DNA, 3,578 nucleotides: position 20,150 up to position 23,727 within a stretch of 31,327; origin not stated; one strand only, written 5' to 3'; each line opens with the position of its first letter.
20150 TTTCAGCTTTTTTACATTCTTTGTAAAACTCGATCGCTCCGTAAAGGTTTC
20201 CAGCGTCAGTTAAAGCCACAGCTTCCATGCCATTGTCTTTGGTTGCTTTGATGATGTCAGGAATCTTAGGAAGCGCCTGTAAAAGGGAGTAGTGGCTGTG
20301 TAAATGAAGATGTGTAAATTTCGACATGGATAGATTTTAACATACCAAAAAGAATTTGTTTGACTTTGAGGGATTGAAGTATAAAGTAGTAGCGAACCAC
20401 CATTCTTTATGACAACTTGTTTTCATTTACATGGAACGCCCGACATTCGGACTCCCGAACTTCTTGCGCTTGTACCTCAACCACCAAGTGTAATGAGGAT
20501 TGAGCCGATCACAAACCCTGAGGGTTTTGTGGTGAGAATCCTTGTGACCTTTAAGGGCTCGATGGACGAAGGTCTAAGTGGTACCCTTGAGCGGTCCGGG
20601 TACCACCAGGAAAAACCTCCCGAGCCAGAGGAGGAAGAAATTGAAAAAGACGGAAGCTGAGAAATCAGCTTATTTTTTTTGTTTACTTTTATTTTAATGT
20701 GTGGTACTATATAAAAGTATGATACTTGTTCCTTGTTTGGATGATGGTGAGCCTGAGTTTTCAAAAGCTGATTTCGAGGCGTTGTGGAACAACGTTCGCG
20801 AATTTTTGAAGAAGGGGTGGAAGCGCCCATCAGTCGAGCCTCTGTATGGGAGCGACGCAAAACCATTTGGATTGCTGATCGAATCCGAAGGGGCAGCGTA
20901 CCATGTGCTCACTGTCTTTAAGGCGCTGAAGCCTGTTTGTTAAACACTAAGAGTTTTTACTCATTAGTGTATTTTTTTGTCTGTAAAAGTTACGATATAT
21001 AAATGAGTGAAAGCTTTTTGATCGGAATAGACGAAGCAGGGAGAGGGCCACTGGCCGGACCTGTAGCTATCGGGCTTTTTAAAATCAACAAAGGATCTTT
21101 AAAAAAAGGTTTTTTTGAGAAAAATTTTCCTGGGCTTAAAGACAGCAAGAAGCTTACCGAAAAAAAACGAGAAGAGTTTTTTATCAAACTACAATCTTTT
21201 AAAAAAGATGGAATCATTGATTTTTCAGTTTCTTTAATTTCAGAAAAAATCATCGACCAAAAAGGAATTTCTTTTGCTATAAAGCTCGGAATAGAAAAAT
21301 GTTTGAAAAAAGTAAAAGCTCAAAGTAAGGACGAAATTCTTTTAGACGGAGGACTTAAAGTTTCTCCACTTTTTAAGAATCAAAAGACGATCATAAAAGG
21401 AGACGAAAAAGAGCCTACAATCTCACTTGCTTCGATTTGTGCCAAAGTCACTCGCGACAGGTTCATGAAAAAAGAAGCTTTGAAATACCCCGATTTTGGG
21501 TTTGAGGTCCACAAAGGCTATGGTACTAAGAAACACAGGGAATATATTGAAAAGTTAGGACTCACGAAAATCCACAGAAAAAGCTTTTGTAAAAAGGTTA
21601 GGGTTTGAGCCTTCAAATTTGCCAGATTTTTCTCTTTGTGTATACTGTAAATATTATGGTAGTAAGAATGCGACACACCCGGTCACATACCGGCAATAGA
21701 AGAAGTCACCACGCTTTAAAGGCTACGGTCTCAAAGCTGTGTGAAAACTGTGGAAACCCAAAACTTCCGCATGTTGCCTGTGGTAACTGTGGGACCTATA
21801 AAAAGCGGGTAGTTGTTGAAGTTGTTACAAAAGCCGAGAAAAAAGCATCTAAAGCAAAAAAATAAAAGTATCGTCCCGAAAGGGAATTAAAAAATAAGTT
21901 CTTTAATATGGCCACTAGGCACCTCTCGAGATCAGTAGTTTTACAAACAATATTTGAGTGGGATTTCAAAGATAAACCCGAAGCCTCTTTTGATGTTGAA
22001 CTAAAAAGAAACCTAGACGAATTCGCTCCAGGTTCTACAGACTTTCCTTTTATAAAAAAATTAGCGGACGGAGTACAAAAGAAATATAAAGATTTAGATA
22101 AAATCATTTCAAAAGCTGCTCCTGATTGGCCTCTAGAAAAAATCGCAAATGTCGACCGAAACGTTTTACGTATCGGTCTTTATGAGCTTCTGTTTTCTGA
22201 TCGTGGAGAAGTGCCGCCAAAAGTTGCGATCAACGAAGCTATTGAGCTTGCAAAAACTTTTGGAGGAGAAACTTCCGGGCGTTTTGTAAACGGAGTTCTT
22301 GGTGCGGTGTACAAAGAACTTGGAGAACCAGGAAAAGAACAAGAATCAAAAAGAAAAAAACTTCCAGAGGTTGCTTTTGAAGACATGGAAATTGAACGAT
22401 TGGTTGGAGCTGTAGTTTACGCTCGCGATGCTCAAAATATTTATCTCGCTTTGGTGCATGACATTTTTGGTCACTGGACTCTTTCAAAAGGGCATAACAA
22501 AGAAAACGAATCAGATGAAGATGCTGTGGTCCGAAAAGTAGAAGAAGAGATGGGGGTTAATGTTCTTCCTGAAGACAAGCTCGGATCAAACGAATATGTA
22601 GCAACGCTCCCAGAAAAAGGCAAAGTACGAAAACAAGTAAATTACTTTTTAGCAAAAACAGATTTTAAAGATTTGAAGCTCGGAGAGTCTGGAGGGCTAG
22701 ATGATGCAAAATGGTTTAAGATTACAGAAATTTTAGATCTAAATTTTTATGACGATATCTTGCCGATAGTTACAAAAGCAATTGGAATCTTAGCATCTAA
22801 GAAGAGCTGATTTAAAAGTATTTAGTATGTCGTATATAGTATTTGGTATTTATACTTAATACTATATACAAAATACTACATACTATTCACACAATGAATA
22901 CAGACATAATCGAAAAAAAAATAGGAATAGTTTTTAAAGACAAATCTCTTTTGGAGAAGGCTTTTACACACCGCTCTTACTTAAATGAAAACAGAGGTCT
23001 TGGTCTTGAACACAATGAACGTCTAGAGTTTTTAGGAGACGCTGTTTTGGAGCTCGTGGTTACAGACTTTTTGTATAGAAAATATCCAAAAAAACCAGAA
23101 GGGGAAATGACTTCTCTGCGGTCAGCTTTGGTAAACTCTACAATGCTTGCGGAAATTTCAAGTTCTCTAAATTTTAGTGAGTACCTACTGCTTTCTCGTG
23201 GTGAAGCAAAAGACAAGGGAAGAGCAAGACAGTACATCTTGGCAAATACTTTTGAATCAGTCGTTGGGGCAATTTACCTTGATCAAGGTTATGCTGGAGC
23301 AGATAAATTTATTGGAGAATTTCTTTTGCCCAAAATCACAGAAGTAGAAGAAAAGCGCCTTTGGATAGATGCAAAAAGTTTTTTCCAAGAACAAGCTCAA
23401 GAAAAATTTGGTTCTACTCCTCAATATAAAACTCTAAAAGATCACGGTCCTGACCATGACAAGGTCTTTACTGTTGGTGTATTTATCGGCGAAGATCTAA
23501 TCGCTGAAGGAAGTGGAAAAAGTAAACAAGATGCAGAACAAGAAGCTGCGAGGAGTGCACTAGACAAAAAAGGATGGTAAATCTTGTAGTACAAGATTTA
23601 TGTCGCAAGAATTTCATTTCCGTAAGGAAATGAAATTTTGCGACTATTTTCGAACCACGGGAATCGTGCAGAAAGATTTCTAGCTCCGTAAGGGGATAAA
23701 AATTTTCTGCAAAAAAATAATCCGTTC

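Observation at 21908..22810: NusB fused to a NUDIX domain with an altered catalytic box: candidate nucleotide-sensing antiterminator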

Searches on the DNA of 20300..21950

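Call 18: search_rna_families(source=window, start=20300, end=21950, threshold=evalue, max_evalue=1)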
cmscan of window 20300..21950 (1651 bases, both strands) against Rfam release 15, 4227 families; matches with E-value up to 1: 2.
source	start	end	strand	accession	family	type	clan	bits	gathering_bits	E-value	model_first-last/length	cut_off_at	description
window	21861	21893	+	RF01342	CRISPR-DR32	Gene; CRISPR;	-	21.9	48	0.74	1-37/37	no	CRISPR RNA direct repeat element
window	20642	20764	+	RF01295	SCARNA7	Gene; snRNA; snoRNA; scaRNA;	-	16.3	65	0.23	1-330/330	no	Small Cajal body-specific RNA 7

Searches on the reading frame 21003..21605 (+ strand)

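Call 61: search_protein_families(library=pfam, proteins=[window:21003-21605:+], max_evalue=0.01)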
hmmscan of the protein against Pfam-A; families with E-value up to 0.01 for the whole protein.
window:21003-21605:+ (201 aa): 1 family
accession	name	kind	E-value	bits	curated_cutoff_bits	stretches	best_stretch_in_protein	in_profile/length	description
PF01351.25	RNase_HII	-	8.8e-35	120.8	25.8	1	7-197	1-198/199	Ribonuclease HII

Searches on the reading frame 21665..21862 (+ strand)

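Call 61: search_protein_families(library=pfam, proteins=[window:21665-21862:+], max_evalue=0.01)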
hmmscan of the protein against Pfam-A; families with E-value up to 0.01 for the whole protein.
window:21665-21862:+ (66 aa): 3 families
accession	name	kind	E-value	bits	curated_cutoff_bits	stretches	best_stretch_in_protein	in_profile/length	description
PF01783.29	Ribosomal_L32p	-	7.1e-15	55.4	21.3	1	3-52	6-55/56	Ribosomal L32p protein family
PF05495.17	zf-CHY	-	0.0066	17.3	31.3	1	12-44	30-63/68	CHY zinc finger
PF12773.13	DZR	-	0.0087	16.6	27.3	0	23-44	12-32/45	Double zinc ribbon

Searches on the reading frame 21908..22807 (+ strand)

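Call 4: search_protein_families(library=pfam, proteins=[window:21908-22807:+], max_evalue=1)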
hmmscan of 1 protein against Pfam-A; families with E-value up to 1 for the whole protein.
window:21908-22807:+ (300 aa): 5 families
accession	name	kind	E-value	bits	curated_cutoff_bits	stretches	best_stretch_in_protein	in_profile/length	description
PF01029.23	NusB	-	1.1e-34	120.1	23.1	1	7-136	3-133/133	NusB family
PF00293.34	NUDIX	-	8e-12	45.8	21.1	1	166-280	6-123/134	NUDIX domain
PF24557.2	DExH14_plug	-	0.03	15.3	27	0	128-178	43-93/105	DExH14 plug domain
PF13869.12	NUDIX_2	-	0.12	12.2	27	1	153-219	33-99/188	Nucleotide hydrolase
PF18928.5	DUF5677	-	0.16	12.4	27.1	0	34-96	78-141/166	Family of unknown function (DUF5677)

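Call 5: search_protein_families(library=ncbifam, proteins=[window:21908-22807:+], max_evalue=1)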
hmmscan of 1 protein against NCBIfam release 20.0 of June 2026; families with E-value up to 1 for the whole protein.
window:21908-22807:+ (300 aa): 20 families
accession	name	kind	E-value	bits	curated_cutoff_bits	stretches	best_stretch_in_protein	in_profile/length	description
TIGR01951.1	nusB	equivalog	3.9e-36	124.2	88.35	1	4-137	2-130/131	transcription antitermination factor NusB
NF001223.0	PRK00202.1-1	equivalog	9.7e-27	93.8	131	1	2-137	7-143/146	transcription antitermination factor NusB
NF011494.0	PRK14902.1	equivalog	8.9e-16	57.7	319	1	8-150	6-141/444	16S rRNA (cytosine(967)-C(5))-methyltransferase RsmB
NF011493.0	PRK14901.1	equivalog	3.1e-11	42.8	540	1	28-141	22-132/447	16S rRNA (cytosine(967)-C(5))-methyltransferase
NF001230.0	PRK00202.2-5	equivalog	2.8e-10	40.2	132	1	10-137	28-150/165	transcription antitermination factor NusB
TIGR00563.1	rsmB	equivalog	8.5e-09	35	269.05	1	29-144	19-129/437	16S rRNA (cytosine(967)-C(5))-methyltransferase RsmB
NF052459.1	OxoGTPPhMutT1Mycb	equivalog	1.3e-05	24.5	475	1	166-278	4-112/292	8-oxo-(d)GTP phosphatase MutT1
NF002995.0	PRK03759.1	equivalog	1.6e-05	24.7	127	1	189-276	64-151/185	isopentenyl-diphosphate Delta-isomerase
NF008149.0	PRK10901.1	equivalog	5.8e-05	22.2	375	1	37-145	38-140/434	16S rRNA (cytosine(967)-C(5))-methyltransferase RsmB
NF011495.0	PRK14903.1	equivalog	0.00011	21.2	503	1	46-134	39-119/431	16S rRNA (cytosine(967)-C(5))-methyltransferase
NF001299.0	PRK00241.1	equivalog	0.00044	19.8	158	1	188-278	159-241/263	NAD(+) diphosphatase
NF001936.0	PRK00714.1-3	equivalog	0.0005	20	118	1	174-218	21-65/155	RNA pyrophosphohydrolase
NF007834.0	PRK10546.1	equivalog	0.0024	17.7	156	1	184-229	26-71/135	pyrimidine (deoxy)nucleoside triphosphate diphosphatase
NF006961.0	PRK09438.1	equivalog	0.0037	16.7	103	1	168-222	13-66/151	dihydroneopterin triphosphate diphosphatase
NF008044.0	PRK10776.1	equivalog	0.007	16.2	148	1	187-232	30-75/130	8-oxo-dGTP diphosphatase MutT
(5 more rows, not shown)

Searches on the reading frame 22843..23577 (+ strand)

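Call 61: search_protein_families(library=pfam, proteins=[window:22843-23577:+], max_evalue=0.01)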
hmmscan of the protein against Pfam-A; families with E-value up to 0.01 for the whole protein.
window:22843-23577:+ (245 aa): 5 families
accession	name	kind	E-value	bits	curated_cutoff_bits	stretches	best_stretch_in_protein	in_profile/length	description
PF14622.11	Ribonucleas_3_3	-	6.7e-40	136.7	35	1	33-164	1-127/128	Ribonuclease-III-like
PF00636.31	Ribonuclease_3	-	5.4e-28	98.2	27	1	59-149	1-102/102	Ribonuclease III domain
PF00035.32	dsrm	-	7.4e-16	58.9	23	1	177-242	1-65/66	Double-stranded RNA binding motif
PF22935.1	RM44_endonuclase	-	5.7e-12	46.3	27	1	27-144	13-139/139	Large ribosomal subunit protein mL44, endonuclease domain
PF24995.1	DSRM_2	-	0.0016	19.3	27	1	209-242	43-76/79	dsRNA binding domain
